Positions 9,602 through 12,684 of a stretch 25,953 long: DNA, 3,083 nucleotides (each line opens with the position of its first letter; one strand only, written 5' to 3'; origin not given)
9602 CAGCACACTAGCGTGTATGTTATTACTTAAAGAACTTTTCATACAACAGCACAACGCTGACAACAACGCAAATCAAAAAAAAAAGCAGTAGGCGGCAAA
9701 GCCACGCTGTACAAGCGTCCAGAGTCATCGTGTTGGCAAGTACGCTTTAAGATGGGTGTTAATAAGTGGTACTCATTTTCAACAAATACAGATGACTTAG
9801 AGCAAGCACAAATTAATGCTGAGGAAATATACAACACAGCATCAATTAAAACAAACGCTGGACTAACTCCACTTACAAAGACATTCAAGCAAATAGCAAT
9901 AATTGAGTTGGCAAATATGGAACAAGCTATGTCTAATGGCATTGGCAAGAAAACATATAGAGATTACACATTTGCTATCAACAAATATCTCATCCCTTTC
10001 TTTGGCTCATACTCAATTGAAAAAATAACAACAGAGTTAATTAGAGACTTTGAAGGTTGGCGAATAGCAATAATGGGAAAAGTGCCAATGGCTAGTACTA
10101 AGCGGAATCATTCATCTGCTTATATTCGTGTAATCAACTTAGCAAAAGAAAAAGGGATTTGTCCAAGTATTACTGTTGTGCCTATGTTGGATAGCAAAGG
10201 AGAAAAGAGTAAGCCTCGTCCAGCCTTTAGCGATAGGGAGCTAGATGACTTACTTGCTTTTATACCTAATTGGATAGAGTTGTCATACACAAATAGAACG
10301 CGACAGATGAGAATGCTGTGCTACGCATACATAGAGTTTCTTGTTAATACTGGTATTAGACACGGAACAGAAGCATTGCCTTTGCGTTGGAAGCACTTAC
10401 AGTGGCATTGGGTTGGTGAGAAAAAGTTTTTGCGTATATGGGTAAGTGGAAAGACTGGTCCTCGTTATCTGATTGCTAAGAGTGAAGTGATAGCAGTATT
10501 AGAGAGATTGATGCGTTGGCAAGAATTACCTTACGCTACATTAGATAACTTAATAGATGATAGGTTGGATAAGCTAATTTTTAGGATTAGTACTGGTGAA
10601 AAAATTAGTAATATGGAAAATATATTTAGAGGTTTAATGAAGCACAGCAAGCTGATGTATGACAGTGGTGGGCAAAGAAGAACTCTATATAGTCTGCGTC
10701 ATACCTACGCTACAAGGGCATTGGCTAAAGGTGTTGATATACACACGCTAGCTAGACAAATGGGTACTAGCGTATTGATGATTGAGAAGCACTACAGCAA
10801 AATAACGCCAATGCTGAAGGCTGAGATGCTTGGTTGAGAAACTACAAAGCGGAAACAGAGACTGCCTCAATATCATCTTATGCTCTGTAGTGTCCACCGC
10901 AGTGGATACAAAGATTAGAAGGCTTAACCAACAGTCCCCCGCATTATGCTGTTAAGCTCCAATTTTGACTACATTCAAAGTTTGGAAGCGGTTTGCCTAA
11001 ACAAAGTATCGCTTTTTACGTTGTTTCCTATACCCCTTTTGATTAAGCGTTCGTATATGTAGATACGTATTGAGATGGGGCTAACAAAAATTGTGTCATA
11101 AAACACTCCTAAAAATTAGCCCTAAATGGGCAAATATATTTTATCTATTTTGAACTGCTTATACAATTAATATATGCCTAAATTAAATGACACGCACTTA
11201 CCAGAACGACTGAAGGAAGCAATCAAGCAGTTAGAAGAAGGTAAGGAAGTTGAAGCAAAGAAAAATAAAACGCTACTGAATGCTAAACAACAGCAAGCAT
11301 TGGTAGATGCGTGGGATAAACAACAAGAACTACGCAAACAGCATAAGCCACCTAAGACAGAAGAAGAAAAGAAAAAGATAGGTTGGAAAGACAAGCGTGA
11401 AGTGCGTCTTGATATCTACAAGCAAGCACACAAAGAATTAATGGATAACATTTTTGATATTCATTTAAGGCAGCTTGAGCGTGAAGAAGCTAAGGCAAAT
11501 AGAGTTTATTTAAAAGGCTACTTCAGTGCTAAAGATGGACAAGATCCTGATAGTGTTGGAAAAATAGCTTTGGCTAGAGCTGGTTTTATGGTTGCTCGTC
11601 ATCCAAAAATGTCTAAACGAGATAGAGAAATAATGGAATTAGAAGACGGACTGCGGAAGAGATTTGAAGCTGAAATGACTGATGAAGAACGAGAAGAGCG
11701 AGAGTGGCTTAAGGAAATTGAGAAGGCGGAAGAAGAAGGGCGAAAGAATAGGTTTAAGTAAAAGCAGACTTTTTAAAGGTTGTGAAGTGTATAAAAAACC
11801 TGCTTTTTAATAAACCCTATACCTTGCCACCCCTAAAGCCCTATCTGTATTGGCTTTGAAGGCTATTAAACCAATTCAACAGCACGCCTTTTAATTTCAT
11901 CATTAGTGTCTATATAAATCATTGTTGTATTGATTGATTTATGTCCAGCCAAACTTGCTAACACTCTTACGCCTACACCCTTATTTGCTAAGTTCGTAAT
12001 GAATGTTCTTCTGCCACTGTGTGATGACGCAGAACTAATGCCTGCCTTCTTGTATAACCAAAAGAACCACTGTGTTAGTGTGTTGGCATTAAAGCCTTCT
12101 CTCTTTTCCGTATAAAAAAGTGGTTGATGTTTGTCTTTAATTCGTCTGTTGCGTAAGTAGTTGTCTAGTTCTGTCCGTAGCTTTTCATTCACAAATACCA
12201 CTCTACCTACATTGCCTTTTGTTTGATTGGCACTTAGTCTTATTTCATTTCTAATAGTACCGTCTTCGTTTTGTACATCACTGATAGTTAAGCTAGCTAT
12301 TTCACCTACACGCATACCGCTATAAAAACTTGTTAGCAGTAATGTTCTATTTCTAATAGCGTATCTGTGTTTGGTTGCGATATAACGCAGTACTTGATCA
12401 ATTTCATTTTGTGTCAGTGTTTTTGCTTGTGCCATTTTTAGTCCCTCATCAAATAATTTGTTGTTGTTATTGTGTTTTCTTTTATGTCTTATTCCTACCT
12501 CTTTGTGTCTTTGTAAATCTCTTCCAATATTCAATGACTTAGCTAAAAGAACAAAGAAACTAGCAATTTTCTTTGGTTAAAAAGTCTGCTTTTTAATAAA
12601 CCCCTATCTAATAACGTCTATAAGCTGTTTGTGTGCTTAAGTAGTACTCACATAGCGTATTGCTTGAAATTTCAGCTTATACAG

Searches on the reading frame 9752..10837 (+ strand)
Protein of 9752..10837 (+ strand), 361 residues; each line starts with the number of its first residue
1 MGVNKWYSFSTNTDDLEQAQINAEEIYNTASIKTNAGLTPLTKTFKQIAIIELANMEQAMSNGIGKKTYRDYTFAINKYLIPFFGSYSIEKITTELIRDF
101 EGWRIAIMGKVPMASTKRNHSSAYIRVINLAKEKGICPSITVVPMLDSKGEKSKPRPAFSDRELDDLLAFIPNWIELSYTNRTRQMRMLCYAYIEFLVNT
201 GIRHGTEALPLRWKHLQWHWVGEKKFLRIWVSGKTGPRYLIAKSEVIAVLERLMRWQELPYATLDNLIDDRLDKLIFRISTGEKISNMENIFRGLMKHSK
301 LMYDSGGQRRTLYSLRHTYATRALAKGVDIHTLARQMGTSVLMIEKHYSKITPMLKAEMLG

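Call 9: search_protein_families(library=pfam, proteins=[window:9752-10837:+], max_evalue=0.01)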
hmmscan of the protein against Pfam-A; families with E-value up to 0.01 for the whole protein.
window:9752-10837:+ (361 aa): 2 families
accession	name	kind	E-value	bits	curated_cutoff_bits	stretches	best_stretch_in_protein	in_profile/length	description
PF00589.27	Phage_integrase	-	6.4e-08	33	27.1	1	183-349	19-166/172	Phage integrase family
PF14659.12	Phage_int_SAM_3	-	6.7e-07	29.9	22.6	1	60-100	13-53/58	Phage integrase, N-terminal SAM-like domain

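Call 12: find_encoding_contigs(protein=window:9752-10837:+, flank=10000, max_places=10)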
Protein window:9752-10837:+ (361 aa): 2 contigs read that carry it; 1 place shown.
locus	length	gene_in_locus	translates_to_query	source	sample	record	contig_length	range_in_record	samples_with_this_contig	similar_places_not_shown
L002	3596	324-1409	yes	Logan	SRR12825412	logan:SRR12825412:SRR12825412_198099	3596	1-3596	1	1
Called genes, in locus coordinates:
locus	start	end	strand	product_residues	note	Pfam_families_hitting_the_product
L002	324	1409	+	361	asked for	PF14659:Phage_int_SAM_3 (weak), PF00589:Phage_integrase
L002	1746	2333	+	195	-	-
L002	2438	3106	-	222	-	PF00589:Phage_integrase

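Call 13: find_homologous_proteins(query=window:9752-10837:+, max_evalue=0.00001)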
Query window:9752-10837:+ (361 aa): 4072 proteins with E <= 0.00001 among 5848 candidates; the best 120 are listed.
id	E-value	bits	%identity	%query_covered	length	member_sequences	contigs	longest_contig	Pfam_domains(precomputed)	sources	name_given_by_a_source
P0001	3.9e-238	807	99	100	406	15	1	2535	PF14659.13,PF00589.28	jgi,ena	jgi:integrase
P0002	5.5e-210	715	87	99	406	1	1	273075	PF14659.13,PF00589.28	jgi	jgi:integrase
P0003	1.1e-208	711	86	99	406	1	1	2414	PF14659.13,PF00589.28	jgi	jgi:integrase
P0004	8.6e-207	704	85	99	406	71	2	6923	PF14659.13,PF00589.28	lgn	-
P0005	9.2e-207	704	86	99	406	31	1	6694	PF14659.13,PF00589.28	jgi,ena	jgi:integrase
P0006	6.0e-205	698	84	99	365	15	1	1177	PF00589.28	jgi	jgi:integrase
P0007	1.8e-204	697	85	99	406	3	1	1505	PF14659.13,PF00589.28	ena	-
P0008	2.6e-204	696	85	99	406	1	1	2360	PF14659.13,PF00589.28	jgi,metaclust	metaclust:\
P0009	4.4e-200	682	82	99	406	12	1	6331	PF14659.13,PF00589.28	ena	-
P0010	1.1e-198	678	82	99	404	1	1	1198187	PF14659.13,PF00589.28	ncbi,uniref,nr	ncbi:tyrosine-type recombinase/integrase [Polynucleobacter sp. 73C-SIWE]|uniref:tyrosine-type recomb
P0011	4.6e-198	676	82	99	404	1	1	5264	PF14659.13,PF00589.28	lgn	-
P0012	7.4e-197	672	81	99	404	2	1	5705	PF14659.13,PF00589.28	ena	-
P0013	1.0e-195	668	82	99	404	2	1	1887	PF14659.13,PF00589.28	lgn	-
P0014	1.8e-195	667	80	99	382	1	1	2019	PF14659.13,PF00589.28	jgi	jgi:integrase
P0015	2.0e-195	667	80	99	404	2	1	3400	PF14659.13,PF00589.28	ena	-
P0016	1.2e-194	664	80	99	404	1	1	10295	PF14659.13,PF00589.28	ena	-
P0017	2.6e-194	663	80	99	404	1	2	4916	PF14659.13,PF00589.28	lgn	-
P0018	6.3e-194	662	80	99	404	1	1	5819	PF14659.13,PF00589.28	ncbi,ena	-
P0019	7.2e-194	662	79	99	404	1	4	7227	PF14659.13,PF00589.28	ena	-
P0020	9.8e-194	661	80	99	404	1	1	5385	PF14659.13,PF00589.28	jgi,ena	-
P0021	1.7e-193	661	80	99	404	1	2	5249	PF14659.13,PF00589.28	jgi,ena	jgi:integrase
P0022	2.7e-193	660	80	99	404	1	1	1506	PF14659.13,PF00589.28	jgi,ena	-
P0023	2.8e-193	660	80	99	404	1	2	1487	PF14659.13,PF00589.28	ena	-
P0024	1.1e-192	658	79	99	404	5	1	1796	PF14659.13,PF00589.28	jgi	jgi:integrase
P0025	2.4e-192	657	80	99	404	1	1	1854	PF14659.13,PF00589.28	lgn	-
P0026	2.8e-192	657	79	99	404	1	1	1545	PF00589.28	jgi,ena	jgi:integrase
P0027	1.6e-191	654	80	99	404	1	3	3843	PF14659.13,PF00589.28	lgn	-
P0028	1.4e-190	651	78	100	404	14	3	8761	PF00589.28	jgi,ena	-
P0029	1.5e-190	651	80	100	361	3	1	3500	PF14659.13,PF00589.28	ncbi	-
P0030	1.8e-190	651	80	99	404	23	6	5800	PF14659.13,PF00589.28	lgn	-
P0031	1.9e-190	651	79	99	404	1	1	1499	PF14659.13,PF00589.28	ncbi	-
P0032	2.1e-190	650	78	99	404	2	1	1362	PF00589.28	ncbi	-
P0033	1.5e-188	644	78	99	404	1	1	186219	PF00589.28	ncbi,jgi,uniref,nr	ncbi:tyrosine-type recombinase/integrase [Polynucleobacter sp. AP-Latsch-80-C2]|jgi:integrase|uniref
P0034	2.4e-188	644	78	99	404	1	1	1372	PF14659.13,PF00589.28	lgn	-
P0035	3.0e-188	643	78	99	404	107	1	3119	PF00589.28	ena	-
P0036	3.1e-188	643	77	99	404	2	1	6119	PF00589.28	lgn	-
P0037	3.5e-188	643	78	99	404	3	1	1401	PF14659.13,PF00589.28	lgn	-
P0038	5.2e-188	643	78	99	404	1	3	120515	PF14659.13,PF00589.28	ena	-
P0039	7.1e-188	642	78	99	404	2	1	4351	PF00589.28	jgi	jgi:integrase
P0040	1.1e-187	642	78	99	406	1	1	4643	PF14659.13,PF00589.28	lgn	-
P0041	1.4e-187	641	78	99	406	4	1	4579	PF14659.13,PF00589.28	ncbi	-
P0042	1.2e-186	638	77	99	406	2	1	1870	PF14659.13,PF00589.28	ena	-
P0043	2.4e-186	637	77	99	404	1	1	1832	PF14659.13,PF00589.28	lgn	-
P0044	4.4e-186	636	78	99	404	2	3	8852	PF00589.28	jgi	jgi:integrase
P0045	6.6e-185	632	77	99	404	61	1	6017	PF14659.13,PF00589.28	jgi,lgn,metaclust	metaclust:\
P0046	3.2e-184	630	76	99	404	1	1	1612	PF14659.13,PF00589.28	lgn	-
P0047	4.4e-184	630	75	100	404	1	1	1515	PF00589.28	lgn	-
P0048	3.3e-183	627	76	99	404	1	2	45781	PF00589.28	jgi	jgi:integrase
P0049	5.6e-183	626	76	99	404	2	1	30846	PF14659.13,PF00589.28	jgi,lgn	-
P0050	6.9e-180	616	81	91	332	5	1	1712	PF00589.28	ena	-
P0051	3.8e-178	610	74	99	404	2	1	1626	PF14659.13,PF00589.28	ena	-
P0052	6.8e-175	599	72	99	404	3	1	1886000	PF14659.13,PF00589.28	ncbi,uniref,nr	ncbi:integrase [Polynucleobacter sp. TSB-Sco08W16]|uniref:tyrosine-type recombinase/integrase n=1 Ta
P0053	2.6e-172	591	75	94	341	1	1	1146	PF00589.28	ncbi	-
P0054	2.7e-163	561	69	99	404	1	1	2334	PF00589.28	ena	-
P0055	2.7e-163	561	69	99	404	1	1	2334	PF00589.28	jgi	jgi:integrase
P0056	5.3e-161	554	67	99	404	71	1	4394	PF00589.28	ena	-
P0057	6.1e-161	554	66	99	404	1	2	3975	PF00589.28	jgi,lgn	-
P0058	6.8e-161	553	68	99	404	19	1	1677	PF14659.13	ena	-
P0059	7.0e-161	553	68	99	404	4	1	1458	PF00589.28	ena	-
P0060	7.1e-161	553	68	99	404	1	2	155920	PF00589.28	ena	-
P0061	9.9e-161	553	68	99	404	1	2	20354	PF00589.28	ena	-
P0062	1.0e-160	553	66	100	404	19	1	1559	PF00589.28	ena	-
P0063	1.3e-160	552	68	99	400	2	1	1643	PF00589.28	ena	-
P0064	1.9e-160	552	68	99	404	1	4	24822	PF00589.28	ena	-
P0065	2.5e-160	552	67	99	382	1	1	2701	PF00589.28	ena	-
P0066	2.5e-160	551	67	99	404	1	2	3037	PF00589.28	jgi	jgi:integrase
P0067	2.9e-160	551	67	99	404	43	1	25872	PF00589.28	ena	-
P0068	3.0e-160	551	67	99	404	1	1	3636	PF00589.28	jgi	jgi:integrase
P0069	3.1e-160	551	67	99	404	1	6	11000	PF00589.28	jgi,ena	-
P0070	3.9e-160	551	66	99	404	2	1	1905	PF00589.28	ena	-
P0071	4.2e-160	551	68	99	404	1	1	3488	PF00589.28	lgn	-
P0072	4.4e-160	551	67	99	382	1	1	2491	PF00589.28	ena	-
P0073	5.1e-160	551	67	99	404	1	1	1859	PF00589.28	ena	-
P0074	5.3e-160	550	67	99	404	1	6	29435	PF00589.28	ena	-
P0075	5.5e-160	550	67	99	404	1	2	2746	PF14659.13,PF00589.28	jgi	-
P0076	7.7e-160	550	67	99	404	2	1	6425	PF00589.28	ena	-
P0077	8.0e-160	550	67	99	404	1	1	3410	PF00589.28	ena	-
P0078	8.2e-160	550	67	99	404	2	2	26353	PF00589.28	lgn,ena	-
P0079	8.8e-160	550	67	99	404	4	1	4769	PF00589.28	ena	-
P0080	9.0e-160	550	67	99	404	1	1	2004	PF00589.28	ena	-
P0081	1.0e-159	549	67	99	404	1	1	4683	PF14659.13,PF00589.28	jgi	-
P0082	1.2e-159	549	67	99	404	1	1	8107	PF00589.28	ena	-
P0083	1.3e-159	549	66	99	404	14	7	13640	PF00589.28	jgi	-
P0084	1.3e-159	549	67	99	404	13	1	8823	PF00589.28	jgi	jgi:integrase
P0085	1.5e-159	549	67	99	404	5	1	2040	PF00589.28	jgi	jgi:integrase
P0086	2.1e-159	549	67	99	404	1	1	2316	PF00589.28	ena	-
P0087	2.2e-159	548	67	99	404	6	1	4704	PF00589.28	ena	-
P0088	2.2e-159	548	67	99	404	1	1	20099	PF00589.28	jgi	jgi:integrase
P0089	2.4e-159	548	67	99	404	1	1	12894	PF00589.28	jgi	jgi:integrase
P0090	2.4e-159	548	67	99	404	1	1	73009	PF00589.28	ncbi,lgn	-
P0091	3.4e-159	548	66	99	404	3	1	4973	PF00589.28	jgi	-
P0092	4.4e-159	547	67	99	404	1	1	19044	PF00589.28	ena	-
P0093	4.4e-159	547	67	99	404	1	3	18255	PF00589.28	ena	-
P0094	6.3e-159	547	66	99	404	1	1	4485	PF00589.28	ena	-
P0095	6.6e-159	547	66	99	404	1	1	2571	PF00589.28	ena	-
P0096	6.7e-159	547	68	99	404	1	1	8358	PF00589.28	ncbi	-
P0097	6.7e-159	547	68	99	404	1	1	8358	PF00589.28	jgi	jgi:integrase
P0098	6.7e-159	547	67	99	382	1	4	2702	PF00589.28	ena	-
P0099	7.3e-159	547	66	99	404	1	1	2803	PF00589.28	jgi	-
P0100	8.2e-159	547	67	99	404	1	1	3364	PF00589.28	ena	-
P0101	9.0e-159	546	66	99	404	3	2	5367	PF00589.28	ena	-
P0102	1.0e-158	546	67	99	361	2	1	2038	PF00589.28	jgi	jgi:integrase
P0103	1.1e-158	546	66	99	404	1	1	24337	PF00589.28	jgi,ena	-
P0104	1.3e-158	546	66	99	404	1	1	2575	PF00589.28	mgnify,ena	mgnify:CR=1 FL=1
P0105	1.3e-158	546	67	99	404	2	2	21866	PF14659.13,PF00589.28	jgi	jgi:integrase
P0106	1.3e-158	546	66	99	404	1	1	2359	PF00589.28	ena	-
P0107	1.3e-158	546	65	100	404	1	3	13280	PF00589.28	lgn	-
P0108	1.5e-158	546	66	99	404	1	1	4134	PF00589.28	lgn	-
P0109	1.5e-158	546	66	99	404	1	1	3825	PF00589.28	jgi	-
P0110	1.6e-158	546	66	99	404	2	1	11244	PF00589.28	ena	-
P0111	1.9e-158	545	66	99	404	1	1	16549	PF00589.28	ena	-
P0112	1.9e-158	545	66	99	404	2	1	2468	PF00589.28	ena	-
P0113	1.9e-158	545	66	99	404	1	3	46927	PF00589.28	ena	-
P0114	2.0e-158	545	66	99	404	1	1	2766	PF00589.28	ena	-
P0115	2.6e-158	545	65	99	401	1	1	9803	PF00589.28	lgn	-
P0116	2.7e-158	545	66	99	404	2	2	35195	PF00589.28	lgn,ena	-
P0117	3.0e-158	545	66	99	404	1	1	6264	PF00589.28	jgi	-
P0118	3.0e-158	545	67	99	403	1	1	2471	PF00589.28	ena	-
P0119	3.0e-158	545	67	99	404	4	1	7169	PF00589.28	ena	-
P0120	3.1e-158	545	66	99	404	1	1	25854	PF14659.13,PF00589.28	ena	-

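Call 20: find_related_loci(query=A1, collection=genome_contigs, flank=10000)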
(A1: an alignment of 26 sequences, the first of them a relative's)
Query A1 (406 aa) in genome_contigs; peptide patterns used: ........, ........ (x = any residue, [..] = any of these).
118 stretches matched a pattern; 94 encode a relative of the query (tblastn E <= 1e-3); the best 80 are kept; 79 distinct loci.
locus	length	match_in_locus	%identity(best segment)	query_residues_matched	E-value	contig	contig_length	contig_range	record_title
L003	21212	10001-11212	79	1-406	0e+0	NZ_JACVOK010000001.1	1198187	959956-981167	Polynucleobacter sp. 73C-SIWE NODE_1_length_1198187_cov_137.512339, whole genome shotgun sequence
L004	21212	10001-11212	78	1-406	0e+0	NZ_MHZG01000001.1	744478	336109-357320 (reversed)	MAG: Polynucleobacter sp. GWA2_45_21 gwa2_scaffold_1, whole genome shotgun sequence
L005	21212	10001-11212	77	1-406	0e+0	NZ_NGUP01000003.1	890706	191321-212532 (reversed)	Polynucleobacter campilacus strain MWH-Feld-100 2590880320, whole genome shotgun sequence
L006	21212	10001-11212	76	1-406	0e+0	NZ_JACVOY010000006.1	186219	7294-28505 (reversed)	Polynucleobacter sp. AP-Latsch-80-C2 NODE_6_length_186219_cov_98.30977, whole genome shotgun sequence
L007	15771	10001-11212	65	1-406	0e+0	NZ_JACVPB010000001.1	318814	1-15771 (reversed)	Polynucleobacter sp. AP-Reno-20A-A9 NODE_1_length_318814_cov_120.21383, whole genome shotgun sequence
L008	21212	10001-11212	65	1-406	0e+0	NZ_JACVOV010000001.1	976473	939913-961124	Polynucleobacter sp. AP-Capit-er-40B-B4 AP-Capit-er-40B-B4__NODE_1_length_976473_cov_199.6, whole genome shotgun sequenc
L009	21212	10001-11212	65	1-406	0e+0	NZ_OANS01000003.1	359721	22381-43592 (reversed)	Polynucleobacter meluiroseus strain AP-Melu-1000-B4, whole genome shotgun sequence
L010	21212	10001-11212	65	1-406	2e-180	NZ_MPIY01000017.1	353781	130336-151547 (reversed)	Polynucleobacter sphagniphilus strain MWH-Weng1-1 2574185743, whole genome shotgun sequence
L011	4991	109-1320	64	1-406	0e+0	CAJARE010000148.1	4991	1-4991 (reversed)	MAG: uncultured beta proteobacterium isolate Loc090116-1m_bin-0087 genome assembly, contig: bin-0087:148/393, whole geno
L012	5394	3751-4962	65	1-406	0e+0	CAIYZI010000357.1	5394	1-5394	MAG: uncultured beta proteobacterium isolate B4coas_bin-0731 genome assembly, contig: bin-0731:357/760, whole genome sho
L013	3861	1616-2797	65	13-406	0e+0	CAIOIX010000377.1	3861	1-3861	MAG: uncultured beta proteobacterium isolate D14_bin-1168 genome assembly, contig: bin-1168:377/477, whole genome shotgu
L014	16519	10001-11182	64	13-406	9e-178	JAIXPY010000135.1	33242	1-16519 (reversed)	MAG: Burkholderiaceae bacterium isolate C1_MAG_00078 C1_MAG_00078_000000000147, whole genome shotgun sequence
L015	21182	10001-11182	64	13-406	3e-177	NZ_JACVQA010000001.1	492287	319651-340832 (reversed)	Polynucleobacter sp. UK-Gri1-W3 2634493319, whole genome shotgun sequence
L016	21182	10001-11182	64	13-406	2e-175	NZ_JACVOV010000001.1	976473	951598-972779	Polynucleobacter sp. AP-Capit-er-40B-B4 AP-Capit-er-40B-B4__NODE_1_length_976473_cov_199.6, whole genome shotgun sequenc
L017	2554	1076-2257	64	13-406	0e+0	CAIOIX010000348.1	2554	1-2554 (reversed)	MAG: uncultured beta proteobacterium isolate D14_bin-1168 genome assembly, contig: bin-1168:348/477, whole genome shotgu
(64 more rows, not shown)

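Call 61: search_protein_families(library=phrogs, proteins=[window:9752-10837:+], max_evalue=0.01)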
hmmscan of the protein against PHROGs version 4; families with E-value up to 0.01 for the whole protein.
window:9752-10837:+ (361 aa): 3 families
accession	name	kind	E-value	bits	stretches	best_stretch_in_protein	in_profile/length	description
phrog_1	-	integration and excision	8.6e-30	105.5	1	17-359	146-443/611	integrase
phrog_216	-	integration and excision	2.9e-14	53.9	1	119-354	17-227/301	integrase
phrog_7685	-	integration and excision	1e-05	26.2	1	279-356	155-228/240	integrase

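Call 62: search_protein_families(library=ncbifam, proteins=[window:9752-10837:+], max_evalue=0.01)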
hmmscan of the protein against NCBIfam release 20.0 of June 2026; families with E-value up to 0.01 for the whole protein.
window:9752-10837:+ (361 aa): 6 families
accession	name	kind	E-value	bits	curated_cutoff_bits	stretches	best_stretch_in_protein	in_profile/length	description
NF040815.2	recomb_XerA_Arch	equivalog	2.5e-08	33.8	220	1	61-350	9-253/263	site-specific tyrosine recombinase/integron integrase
TIGR02224.1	recomb_XerC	equivalog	1.5e-06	27.8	335.15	1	65-352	14-278/295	tyrosine recombinase XerC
TIGR02225.1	recomb_XerD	equivalog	8.1e-06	25.4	329.6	1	61-352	10-275/290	site-specific tyrosine recombinase XerD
NF003462.0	PRK05084.1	equivalog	0.00044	19.1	267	1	307-352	300-345/360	tyrosine recombinase XerS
NF001399.0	PRK00283.1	subfamily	0.0011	18.3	279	1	63-349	21-281/300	tyrosine recombinase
TIGR02249.1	integrase_gron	subfamily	0.0019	17.6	265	1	311-343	260-292/315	integron integrase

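Call 69: search_dna_similar(query=P0001, collection=phages, mode=protein, max_rows=12, max_evalue=0.00001)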
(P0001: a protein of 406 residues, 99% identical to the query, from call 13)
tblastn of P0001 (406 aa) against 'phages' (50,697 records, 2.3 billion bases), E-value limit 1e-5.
No match.

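Call 70: search_solved_structures(query=P0001, max_evalue=0.01)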
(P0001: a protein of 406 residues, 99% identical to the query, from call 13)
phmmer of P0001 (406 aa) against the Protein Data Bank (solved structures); distinct sequences matched with E-value up to 0.01: 0.

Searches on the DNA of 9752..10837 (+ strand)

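Call 50: search_rna_families(source=L004, start=15000, end=17600, threshold=gathering)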
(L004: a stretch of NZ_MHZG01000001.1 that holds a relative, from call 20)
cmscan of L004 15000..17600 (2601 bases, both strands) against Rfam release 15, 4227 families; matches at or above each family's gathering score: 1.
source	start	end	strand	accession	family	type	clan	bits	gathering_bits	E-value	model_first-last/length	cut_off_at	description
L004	15566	15775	+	RF00028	Intron_gpI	Intron;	-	53.2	50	4.4e-12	1-253/253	no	Group I catalytic intron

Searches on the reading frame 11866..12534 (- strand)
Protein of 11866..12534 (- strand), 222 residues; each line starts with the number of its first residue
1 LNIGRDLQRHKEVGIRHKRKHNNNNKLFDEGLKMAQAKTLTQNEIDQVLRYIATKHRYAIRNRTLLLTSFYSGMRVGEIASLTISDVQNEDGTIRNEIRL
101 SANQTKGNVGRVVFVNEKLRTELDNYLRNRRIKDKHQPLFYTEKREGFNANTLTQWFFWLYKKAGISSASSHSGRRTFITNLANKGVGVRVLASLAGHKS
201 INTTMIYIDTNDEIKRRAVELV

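Call 9: search_protein_families(library=pfam, proteins=[window:11866-12534:-], max_evalue=0.01)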
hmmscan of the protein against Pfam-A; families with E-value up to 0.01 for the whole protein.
window:11866-12534:- (222 aa): 1 family
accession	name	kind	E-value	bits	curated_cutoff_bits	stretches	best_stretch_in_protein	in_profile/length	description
PF00589.27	Phage_integrase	-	2.5e-31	109.2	27.1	1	39-212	2-170/172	Phage integrase family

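Call 61: search_protein_families(library=phrogs, proteins=[window:11866-12534:-], max_evalue=0.01)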
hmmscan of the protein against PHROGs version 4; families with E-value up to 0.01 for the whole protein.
window:11866-12534:- (222 aa): 6 families
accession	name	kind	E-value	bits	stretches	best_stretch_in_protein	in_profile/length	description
phrog_216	-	integration and excision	1.7e-42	146.6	1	28-221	44-235/301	integrase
phrog_1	-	integration and excision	1.2e-33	118.3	1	38-220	269-445/611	integrase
phrog_7685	-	integration and excision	2.5e-05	24.9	1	160-220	170-233/240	integrase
phrog_7269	-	integration and excision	0.00012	22.9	1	169-218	28-77/89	integrase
phrog_9208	-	integration and excision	0.00017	22.6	1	169-215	188-234/241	integrase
phrog_23271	-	unknown function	0.00045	21.1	1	172-215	12-55/67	-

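Call 62: search_protein_families(library=ncbifam, proteins=[window:11866-12534:-], max_evalue=0.01)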
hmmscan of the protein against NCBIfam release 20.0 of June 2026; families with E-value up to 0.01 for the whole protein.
window:11866-12534:- (222 aa): 12 families
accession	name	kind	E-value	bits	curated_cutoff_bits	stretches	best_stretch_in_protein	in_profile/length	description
NF040815.2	recomb_XerA_Arch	equivalog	5.1e-29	101.6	220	1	35-213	92-257/263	site-specific tyrosine recombinase/integron integrase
TIGR02225.1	recomb_XerD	equivalog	4.2e-26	91.9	329.6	1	18-211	82-275/290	site-specific tyrosine recombinase XerD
NF001399.0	PRK00283.1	subfamily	1.1e-23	83.9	279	1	33-210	107-283/300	tyrosine recombinase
TIGR02224.1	recomb_XerC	equivalog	4.8e-22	78.7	335.15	1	38-211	105-278/295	tyrosine recombinase XerC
NF002331.0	PRK01287.1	subfamily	3.3e-19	69.1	371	1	37-208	139-310/365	site-specific tyrosine recombinase XerC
TIGR02249.1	integrase_gron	subfamily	1.1e-13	51.2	265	2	39-131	101-181/315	integron integrase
NF003462.0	PRK05084.1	equivalog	4.3e-13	48.7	267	1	9-220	143-354/360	tyrosine recombinase XerS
NF007370.0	PRK09870.1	subfamily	1.7e-12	47.4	221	1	37-211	10-180/200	tyrosine-type DNA invertase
NF011946.0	PRK15417.1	equivalog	3.7e-08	32.9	435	1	151-209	255-314/337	integron integrase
NF041502.1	integrase_1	equivalog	2.6e-06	26.5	350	1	175-217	325-367/484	site-specific integrase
NF007371.0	PRK09871.1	subfamily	8.4e-06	25.4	222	1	34-211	1-175/198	tyrosine-type DNA invertase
NF040693.1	recomb_GmtY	equivalog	1.3e-05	24.7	340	0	25-154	199-313/441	gamma-mobile-trio recombinase GmtY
